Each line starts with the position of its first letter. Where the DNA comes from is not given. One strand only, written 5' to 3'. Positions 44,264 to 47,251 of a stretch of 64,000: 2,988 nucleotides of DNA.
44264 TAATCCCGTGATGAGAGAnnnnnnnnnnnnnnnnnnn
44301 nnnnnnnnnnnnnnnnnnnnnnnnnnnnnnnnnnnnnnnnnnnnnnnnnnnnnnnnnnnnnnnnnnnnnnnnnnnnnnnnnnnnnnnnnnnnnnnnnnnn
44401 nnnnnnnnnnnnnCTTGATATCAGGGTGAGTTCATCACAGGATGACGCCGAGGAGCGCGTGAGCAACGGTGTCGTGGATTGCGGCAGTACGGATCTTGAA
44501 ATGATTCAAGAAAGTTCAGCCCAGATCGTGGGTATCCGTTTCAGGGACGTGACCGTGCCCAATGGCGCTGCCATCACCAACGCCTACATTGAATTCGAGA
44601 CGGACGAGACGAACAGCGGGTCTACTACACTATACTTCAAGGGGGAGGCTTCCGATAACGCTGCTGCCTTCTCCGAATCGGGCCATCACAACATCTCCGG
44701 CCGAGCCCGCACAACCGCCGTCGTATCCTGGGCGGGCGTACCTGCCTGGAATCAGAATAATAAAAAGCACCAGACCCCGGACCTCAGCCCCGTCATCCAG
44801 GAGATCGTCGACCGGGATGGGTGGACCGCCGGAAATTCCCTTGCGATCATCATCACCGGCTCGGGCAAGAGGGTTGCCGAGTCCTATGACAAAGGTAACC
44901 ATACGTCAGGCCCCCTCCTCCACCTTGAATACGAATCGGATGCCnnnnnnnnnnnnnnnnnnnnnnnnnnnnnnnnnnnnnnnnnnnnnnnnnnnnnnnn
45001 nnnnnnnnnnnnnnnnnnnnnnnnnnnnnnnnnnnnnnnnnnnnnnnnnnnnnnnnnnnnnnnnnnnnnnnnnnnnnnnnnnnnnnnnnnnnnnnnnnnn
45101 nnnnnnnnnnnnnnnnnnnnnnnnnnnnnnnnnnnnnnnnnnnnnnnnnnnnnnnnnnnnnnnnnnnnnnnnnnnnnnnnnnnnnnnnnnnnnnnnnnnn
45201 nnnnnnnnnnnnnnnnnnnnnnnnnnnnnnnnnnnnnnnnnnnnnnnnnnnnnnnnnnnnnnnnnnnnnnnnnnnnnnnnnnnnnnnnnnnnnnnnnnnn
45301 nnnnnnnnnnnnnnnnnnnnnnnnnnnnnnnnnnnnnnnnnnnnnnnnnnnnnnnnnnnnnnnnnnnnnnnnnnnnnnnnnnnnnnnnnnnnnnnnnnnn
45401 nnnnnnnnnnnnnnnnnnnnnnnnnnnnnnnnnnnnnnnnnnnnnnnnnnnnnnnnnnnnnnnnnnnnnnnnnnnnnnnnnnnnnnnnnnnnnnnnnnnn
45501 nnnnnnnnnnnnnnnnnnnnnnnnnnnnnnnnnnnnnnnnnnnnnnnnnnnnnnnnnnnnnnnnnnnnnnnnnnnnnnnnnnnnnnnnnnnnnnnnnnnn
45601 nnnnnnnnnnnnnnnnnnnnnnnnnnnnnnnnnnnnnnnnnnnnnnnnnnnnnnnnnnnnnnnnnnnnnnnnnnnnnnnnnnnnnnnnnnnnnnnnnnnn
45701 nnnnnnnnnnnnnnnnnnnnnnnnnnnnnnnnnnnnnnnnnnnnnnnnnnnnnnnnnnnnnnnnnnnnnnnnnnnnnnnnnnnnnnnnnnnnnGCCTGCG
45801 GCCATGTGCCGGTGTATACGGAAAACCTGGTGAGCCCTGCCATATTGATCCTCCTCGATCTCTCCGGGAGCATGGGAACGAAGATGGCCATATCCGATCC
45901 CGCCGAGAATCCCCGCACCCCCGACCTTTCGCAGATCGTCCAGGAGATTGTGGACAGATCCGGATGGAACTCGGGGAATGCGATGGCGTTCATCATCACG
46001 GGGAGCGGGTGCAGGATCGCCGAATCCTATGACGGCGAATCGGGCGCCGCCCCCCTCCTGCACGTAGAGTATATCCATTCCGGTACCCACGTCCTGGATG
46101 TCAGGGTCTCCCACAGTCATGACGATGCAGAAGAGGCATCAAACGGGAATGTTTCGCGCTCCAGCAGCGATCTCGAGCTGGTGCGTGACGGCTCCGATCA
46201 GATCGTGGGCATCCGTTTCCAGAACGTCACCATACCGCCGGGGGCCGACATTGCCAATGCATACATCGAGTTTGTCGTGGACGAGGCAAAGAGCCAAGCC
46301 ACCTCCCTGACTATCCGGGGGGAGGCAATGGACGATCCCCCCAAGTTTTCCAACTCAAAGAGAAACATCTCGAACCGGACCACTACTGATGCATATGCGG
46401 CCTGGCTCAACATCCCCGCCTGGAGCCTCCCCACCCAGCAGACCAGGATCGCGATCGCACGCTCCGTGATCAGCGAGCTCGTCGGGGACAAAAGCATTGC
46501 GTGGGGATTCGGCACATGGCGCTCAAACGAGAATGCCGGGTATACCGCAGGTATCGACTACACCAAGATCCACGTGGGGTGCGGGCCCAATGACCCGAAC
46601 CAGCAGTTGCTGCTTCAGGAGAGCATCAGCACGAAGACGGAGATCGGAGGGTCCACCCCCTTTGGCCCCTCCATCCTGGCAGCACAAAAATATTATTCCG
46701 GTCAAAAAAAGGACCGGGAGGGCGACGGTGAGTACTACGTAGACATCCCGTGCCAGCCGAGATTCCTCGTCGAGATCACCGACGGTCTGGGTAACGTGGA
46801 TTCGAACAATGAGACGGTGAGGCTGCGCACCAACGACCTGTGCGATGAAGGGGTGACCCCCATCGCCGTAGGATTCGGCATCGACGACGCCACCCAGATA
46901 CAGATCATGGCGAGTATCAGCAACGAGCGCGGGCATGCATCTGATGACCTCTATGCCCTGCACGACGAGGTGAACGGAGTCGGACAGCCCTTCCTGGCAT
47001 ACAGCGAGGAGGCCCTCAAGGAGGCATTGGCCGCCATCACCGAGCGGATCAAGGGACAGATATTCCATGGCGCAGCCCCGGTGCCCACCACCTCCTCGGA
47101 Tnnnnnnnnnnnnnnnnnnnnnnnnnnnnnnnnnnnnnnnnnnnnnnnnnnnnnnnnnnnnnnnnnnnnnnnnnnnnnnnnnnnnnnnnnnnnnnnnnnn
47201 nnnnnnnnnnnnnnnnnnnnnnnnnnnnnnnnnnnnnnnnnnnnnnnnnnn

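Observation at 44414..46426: Novel ~175-aa tandem modules in the 1522-aa PilY1, with a circularly permuted copy splitting the vWA domain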

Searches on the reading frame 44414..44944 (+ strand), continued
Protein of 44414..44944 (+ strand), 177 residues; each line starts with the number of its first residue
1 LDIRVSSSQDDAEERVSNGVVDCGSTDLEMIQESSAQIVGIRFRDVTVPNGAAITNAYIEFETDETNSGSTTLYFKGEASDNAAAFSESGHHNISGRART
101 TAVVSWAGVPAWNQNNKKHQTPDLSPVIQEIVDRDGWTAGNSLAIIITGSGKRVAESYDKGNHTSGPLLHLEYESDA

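Call 56: search_protein_representatives(alignment_id=A1)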
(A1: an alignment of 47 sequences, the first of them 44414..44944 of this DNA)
Query: 47 sequences, 227 profile positions. Proteins with E-value up to 0.001 (for the whole library): 19602; up to 1e-10: 15310; up to 1e-30: 6474. The best 150 are listed.
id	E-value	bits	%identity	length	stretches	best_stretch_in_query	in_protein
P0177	0.0e+00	1249.6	-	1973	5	13-209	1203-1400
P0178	0.0e+00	1240.1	-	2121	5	3-205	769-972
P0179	0.0e+00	1231.5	-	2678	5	7-208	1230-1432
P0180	0.0e+00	1201.4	-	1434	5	8-210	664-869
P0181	0.0e+00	1186.2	-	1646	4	3-209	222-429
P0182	0.0e+00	1136.9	-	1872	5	25-210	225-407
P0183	0.0e+00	1070.7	-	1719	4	15-210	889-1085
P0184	0.0e+00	1053.2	-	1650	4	6-209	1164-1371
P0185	0.0e+00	1041.7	-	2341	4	6-209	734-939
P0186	0.0e+00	1025.8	-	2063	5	25-209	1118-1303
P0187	0.0e+00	1018.8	-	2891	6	36-206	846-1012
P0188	3.2e-297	994.6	-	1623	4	3-204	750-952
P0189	1.5e-296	992.4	-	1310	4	23-209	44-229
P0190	1.9e-294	985.5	-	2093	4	14-209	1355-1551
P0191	7.2e-293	980.3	-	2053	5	25-209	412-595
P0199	8.8e-273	914.6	-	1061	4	12-207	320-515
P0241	4.4e-231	778.2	-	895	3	19-206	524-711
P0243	1.2e-230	776.8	-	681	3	34-210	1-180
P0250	3.8e-226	762.1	-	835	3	6-209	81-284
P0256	8.8e-220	741.3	-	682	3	3-204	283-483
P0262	3.2e-219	739.4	-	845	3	24-206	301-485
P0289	4.3e-208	703.0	-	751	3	18-209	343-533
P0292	6.8e-206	695.8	-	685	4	25-211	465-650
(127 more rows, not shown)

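Call 57: search_protein_families(library=pfam, proteins=[P0180, P0189, P0199, P0243, P0250, P0256, P0241, P0262, P0289, P0292], max_evalue=0.0001)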
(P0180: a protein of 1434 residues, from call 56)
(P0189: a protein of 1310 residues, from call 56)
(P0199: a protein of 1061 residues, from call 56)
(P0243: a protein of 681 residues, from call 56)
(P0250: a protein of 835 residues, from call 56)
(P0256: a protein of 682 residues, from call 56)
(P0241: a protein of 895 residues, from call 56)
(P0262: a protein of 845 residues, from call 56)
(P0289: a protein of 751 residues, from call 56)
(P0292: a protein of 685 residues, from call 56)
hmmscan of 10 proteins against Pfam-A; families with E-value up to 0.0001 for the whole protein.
P0180 (1434 aa): 3 families
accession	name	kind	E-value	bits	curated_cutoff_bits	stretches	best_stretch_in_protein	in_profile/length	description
PF17957.7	Big_7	-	1.1e-16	61.6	24.1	2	40-68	1-29/70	Bacterial Ig domain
PF21226.3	MalQ_N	-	2.5e-09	37.8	24.1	0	347-394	39-83/91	MalQ N-terminal beta sandwich domain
PF02494.22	HYR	-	2e-06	28.5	21.7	0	649-678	52-81/81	HYR domain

P0189 (1310 aa): 2 families
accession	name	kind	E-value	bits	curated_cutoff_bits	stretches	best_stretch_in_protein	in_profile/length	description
PF17957.7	Big_7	-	9.2e-10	39.5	24.1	0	230-261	1-30/70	Bacterial Ig domain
PF00149.33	Metallophos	-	1.9e-07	32.1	21.5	1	873-1048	7-191/191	Calcineurin-like phosphoesterase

P0199 (1061 aa): 3 families
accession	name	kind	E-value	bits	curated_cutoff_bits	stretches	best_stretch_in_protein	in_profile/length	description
PF17963.7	Big_9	-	3.1e-28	98.9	23.6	3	806-894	3-88/89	Bacterial Ig domain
PF17892.7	Cadherin_5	-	1.8e-18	66.6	26.5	2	532-618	13-97/98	Cadherin-like domain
PF17803.7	Cadherin_4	-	9.1e-05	23.3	25.1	0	805-864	12-71/71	Bacterial cadherin-like domain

P0243 (681 aa): 0 families

P0250 (835 aa): 3 families
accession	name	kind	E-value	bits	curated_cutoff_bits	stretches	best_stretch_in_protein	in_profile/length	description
PF22352.2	K319L-like_PKD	-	7.6e-18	64.7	27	2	569-653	1-84/84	K319L-like, PKD domain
PF17963.7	Big_9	-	1.3e-14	55.3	23.6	1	14-97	3-89/89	Bacterial Ig domain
PF17892.7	Cadherin_5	-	4.1e-07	30.2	26.5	1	35-99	32-98/98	Cadherin-like domain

P0256 (682 aa): 2 families
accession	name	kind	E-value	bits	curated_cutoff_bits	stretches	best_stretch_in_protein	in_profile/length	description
PF22352.2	K319L-like_PKD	-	6e-12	45.8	27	1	219-302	1-84/84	K319L-like, PKD domain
PF00801.26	PKD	-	1e-06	29.1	23.5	1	223-302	9-80/80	PKD domain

P0241 (895 aa): 1 family
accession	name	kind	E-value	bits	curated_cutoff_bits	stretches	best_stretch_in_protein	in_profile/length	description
PF00149.33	Metallophos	-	2.5e-09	38.3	21.5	1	263-443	3-191/191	Calcineurin-like phosphoesterase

P0262 (845 aa): 2 families
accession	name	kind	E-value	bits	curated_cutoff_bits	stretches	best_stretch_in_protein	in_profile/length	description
PF00149.33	Metallophos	-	1.2e-09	39.4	21.5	1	60-240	29-191/191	Calcineurin-like phosphoesterase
PF12850.12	Metallophos_2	-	7.7e-05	23.2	27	0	227-273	105-151/154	Calcineurin-like phosphoesterase superfamily domain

P0289 (751 aa): 3 families
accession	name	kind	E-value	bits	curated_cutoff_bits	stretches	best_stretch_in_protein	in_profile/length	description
PF17963.7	Big_9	-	2.4e-40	137.7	23.6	2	246-342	1-89/89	Bacterial Ig domain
PF17803.7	Cadherin_4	-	5.2e-32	110.6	25.1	2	537-597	9-71/71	Bacterial cadherin-like domain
PF17892.7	Cadherin_5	-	8.6e-32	109.3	26.5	2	538-637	1-98/98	Cadherin-like domain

P0292 (685 aa): 1 family
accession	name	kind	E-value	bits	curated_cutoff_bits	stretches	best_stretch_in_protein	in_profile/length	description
PF13385.13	Laminin_G_3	-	9.8e-06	26.2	27.6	1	2-59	95-151/151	Concanavalin A-like lectin/glucanases superfamily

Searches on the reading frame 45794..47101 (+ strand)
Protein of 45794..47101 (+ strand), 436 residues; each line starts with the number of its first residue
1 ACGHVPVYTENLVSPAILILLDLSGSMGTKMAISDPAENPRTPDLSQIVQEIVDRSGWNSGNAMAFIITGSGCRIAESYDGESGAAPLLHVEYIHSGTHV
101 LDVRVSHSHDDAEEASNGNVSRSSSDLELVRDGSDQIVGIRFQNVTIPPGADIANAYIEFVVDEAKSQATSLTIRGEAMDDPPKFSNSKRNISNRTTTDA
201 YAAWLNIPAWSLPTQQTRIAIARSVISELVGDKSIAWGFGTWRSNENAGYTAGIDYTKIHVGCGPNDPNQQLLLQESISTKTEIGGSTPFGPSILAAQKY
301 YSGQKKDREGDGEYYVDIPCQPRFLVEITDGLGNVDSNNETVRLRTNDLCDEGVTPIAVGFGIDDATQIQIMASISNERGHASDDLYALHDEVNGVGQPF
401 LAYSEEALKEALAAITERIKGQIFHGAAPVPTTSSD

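Call 36: predict_structure(alignment_id=A2)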
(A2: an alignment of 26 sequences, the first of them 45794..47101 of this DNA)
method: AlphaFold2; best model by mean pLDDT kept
length: 436 residues; sequences in the alignment: 26
mean_pLDDT: 86.7   pTM: 0.69
mean pLDDT of the five models: 86.7, 86.5, 85.8, 85.3, 84.4
residues with pLDDT >= 90: 242; 70-90: 156; 50-70: 14; < 50: 24
segments of 3 or more residues with pLDDT < 50: 1-12, 426-436
pLDDT, mean of each block of 10 residues (from residue 1): 42 79 89 74 97 96 95 86 82 93 85 89 82 75 92 96 85 96 95 96 90 85 94 90 93 94 88 94 90 97 86 82 92 89 98 95 85 95 87 78 88 88 53 33
secondary structure, 60 per line:
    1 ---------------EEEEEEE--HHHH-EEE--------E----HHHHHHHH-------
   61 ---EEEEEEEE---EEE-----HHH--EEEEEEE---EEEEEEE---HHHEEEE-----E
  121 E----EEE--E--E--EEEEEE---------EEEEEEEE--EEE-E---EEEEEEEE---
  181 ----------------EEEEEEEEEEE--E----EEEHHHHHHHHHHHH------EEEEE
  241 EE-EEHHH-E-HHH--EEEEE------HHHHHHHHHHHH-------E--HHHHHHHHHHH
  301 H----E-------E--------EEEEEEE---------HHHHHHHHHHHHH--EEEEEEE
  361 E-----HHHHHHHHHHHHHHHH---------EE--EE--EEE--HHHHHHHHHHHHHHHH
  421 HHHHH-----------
elements in order: E16-22 H25-28 E30-32 H46-53 E64-71 E75-77 E88-94 E98-104 E111-114 E126-128 E137-142 E152-159 E162-164 E170-177 E197-207 E215-217 H218-229 E236-242 E257-261 H268-279 H290-301 E323-329 H339-351 E354-361 H367-382 E400-402 H405-425

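Call 41: fold_search(model_id=the predicted structure, library=pdb)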
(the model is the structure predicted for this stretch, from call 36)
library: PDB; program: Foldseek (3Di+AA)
matches with E <= 10: 866; with E <= 0.001: 29
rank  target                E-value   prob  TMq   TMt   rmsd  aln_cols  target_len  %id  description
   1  6fpy_B                1.4e-06  1.00  0.33  0.25  20.0       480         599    9  Inter-alpha-inhibitor heavy chain 1, wild type (released 2019-02-27)
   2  6fpy_A                1.6e-06  1.00  0.32  0.24  20.8       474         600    9  Inter-alpha-inhibitor heavy chain 1, wild type (released 2019-02-27)
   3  1ao3_A                3.9e-05  1.00  0.28  0.60   5.5       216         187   14  A3 DOMAIN OF VON WILLEBRAND FACTOR (released 1998-07-22)
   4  8ce9_A                4.4e-05  1.00  0.28  0.59   5.9       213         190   16  Crystal structure of human Cd11b I domain in C121 space group (released 2023-03-22)
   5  4dmu_H                4.7e-05  1.00  0.29  0.61   5.0       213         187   14  Crystal structure of the von Willebrand factor A3 domain in complex with a collagen III derived triple-helical peptide (released 2012-03-28)
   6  1jlm                  5.3e-05  1.00  0.28  0.60   5.2       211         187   16  I-DOMAIN FROM INTEGRIN CR3, MN2+ BOUND (released 1997-01-11)
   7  8ce6                  8.9e-05  1.00  0.29  0.57   6.3       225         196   16  Crystal structure of human Cd11b I domain in P212121 space group (released 2023-03-22)
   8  5oqj_6                1.2e-04  1.00  0.30  0.38   6.6       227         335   11  STRUCTURE OF YEAST TRANSCRIPTION PRE-INITIATION COMPLEX WITH TFIIH (released 2018-04-25)
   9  8voh_MODEL_1_A        1.3e-04  1.00  0.28  0.58   5.9       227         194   15  HADDOCK models of human alphaM I-domain bound to the the N-terminal domain of the cytokine pleiotrophin (released 2024-05-15)
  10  8ebu_E                1.4e-04  1.00  0.30  0.34   6.0       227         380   12  XPC release from Core7-XPA-DNA (Cy5) (released 2023-04-19)
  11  4hqf                  1.5e-04  1.00  0.30  0.58   5.5       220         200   12  Crystal structure of Plasmodium falciparum TRAP, I4 form (released 2012-12-26)
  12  1mf7                  1.7e-04  1.00  0.29  0.58   5.1       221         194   14  INTEGRIN ALPHA M I DOMAIN (released 2003-05-20)
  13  7o4l_6                2.0e-04  1.00  0.29  0.34   6.0       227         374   11  Yeast TFIIH in the expanded state within the pre-initiation complex (released 2021-06-16)
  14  1n3y                  2.6e-04  1.00  0.28  0.59   7.2       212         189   15  Crystal structure of the alpha-X beta2 integrin I domain (released 2003-02-18)
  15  3qa3_E                4.3e-04  1.00  0.28  0.58   5.6       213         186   18  Crystal Structure of A-domain in complex with antibody (released 2011-11-30)
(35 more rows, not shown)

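Call 47: find_related_loci(query=A2, collection=genome_contigs, flank=6000)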
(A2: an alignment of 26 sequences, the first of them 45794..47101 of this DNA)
Query A2 (436 aa) in genome_contigs; peptide patterns used: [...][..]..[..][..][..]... (x = any residue, [..] = any of these).
61 stretches matched a pattern; 25 encode a relative of the query (tblastn E <= 1e-3); 25 distinct loci.
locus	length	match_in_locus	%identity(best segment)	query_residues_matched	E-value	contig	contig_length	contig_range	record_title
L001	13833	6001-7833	88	1-436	0e+0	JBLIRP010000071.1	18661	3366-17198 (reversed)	MAG: bacterium isolate MF1_202303_bin_233 MF1_202303_bin_233_scaffold_71, whole genome shotgun sequence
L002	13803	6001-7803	66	1-436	0e+0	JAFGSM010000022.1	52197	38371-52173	MAG: bacterium isolate Zod_Metabat.896 k87_1277165, whole genome shotgun sequence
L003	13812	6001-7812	62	2-435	2e-173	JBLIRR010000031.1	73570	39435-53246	MAG: bacterium isolate MF1_201910_bin_226 MF1_201910_bin_226_scaffold_31, whole genome shotgun sequence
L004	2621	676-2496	57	1-436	1e-167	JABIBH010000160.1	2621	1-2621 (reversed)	MAG: bacterium isolate SI048_bin22 k141_711377, whole genome shotgun sequence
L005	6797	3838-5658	57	2-436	2e-155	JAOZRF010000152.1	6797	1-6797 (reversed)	MAG: Desulfobacula sp. isolate GMC6.concoct.225_sub GMC6_15506_length_6797_cov_6.766093, whole genome shotgun sequence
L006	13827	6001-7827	56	2-436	4e-150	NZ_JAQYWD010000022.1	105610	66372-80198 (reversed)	MAG: Desulfobacula sp. isolate LigF6_bin14 NODE_82_length_105610_cov_2.895263, whole genome shotgun sequence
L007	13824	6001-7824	54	2-436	9e-147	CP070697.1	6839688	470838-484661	MAG: Desulfobacterales bacterium isolate bin589 chromosome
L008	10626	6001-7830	54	1-436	2e-143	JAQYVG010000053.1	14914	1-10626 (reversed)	MAG: Desulfobacterales bacterium isolate SG_975_bin35strict NODE_53_length_14914_cov_6.085260, whole genome shotgun sequ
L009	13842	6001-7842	53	4-436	2e-142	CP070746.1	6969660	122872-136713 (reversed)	MAG: Desulfobacterales bacterium isolate bin36 chromosome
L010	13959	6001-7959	51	1-436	8e-141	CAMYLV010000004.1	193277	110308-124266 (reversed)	MAG: uncultured Desulfobacterales bacterium isolate FCS_Desulfobacterota_01 genome assembly, contig: scaffold_12, whole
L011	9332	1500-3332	53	1-436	4e-140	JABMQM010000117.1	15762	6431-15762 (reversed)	MAG: Desulfobacteraceae bacterium isolate bin.469 k141_1075741, whole genome shotgun sequence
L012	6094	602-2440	51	1-436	2e-132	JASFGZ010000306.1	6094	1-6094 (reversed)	MAG: Desulfobacterales bacterium isolate D0606U20metaG_Bin_82 D0606U20metaG_FD_scaffold_1820_c1, whole genome shotgun se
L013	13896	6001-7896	50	2-436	3e-131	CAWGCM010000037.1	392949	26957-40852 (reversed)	MAG: uncultured delta proteobacterium isolate MFD03804.bin.2.142 genome assembly, contig: contig_8312, whole genome shot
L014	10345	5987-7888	49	2-436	3e-128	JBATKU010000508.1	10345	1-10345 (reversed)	MAG: Desulfobacterales bacterium isolate MFD10234_ilm_asm_bin6 k127_353592, whole genome shotgun sequence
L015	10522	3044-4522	46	2-436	2e-125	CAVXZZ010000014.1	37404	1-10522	MAG: uncultured delta proteobacterium isolate MFD03804.bin.1.84 genome assembly, contig: contig_35338, whole genome shot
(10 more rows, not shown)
